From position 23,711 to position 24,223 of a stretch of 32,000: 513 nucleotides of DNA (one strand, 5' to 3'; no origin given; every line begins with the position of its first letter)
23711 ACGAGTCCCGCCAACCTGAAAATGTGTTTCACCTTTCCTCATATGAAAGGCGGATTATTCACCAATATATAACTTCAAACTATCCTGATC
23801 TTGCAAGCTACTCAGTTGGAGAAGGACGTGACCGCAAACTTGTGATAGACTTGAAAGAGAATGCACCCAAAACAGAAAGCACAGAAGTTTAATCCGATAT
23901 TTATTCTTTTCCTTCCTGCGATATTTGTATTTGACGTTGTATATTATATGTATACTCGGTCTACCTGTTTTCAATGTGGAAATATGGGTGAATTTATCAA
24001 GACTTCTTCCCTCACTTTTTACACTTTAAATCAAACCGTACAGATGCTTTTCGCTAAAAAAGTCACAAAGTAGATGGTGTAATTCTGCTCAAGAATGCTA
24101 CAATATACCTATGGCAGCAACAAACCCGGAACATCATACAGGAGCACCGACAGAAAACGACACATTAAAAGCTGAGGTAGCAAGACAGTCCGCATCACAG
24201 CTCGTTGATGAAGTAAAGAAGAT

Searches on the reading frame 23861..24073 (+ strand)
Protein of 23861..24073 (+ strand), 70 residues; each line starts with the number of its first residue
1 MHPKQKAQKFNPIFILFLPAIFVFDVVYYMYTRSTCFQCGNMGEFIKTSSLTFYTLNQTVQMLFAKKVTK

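Call 71: search_protein_families(library=padloc, proteins=[window:23861-24073:+], max_evalue=0.01)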
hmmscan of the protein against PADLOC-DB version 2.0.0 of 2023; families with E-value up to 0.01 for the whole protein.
window:23861-24073:+ (70 aa): 0 families

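Call 72: search_protein_families(library=phrogs, proteins=[window:23861-24073:+], max_evalue=0.01)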
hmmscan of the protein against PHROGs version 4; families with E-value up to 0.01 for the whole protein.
window:23861-24073:+ (70 aa): 0 families
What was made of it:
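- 23861..24073 (+): 70-aa single-pass membrane protein with an invariant CxxC motif. It overlaps the end of jag and lies 37 nt upstream of the 1224-aa gene. Probable sixth member of the cluster. No Pfam, PADLOC or PHROG hit (calls 71, 72).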
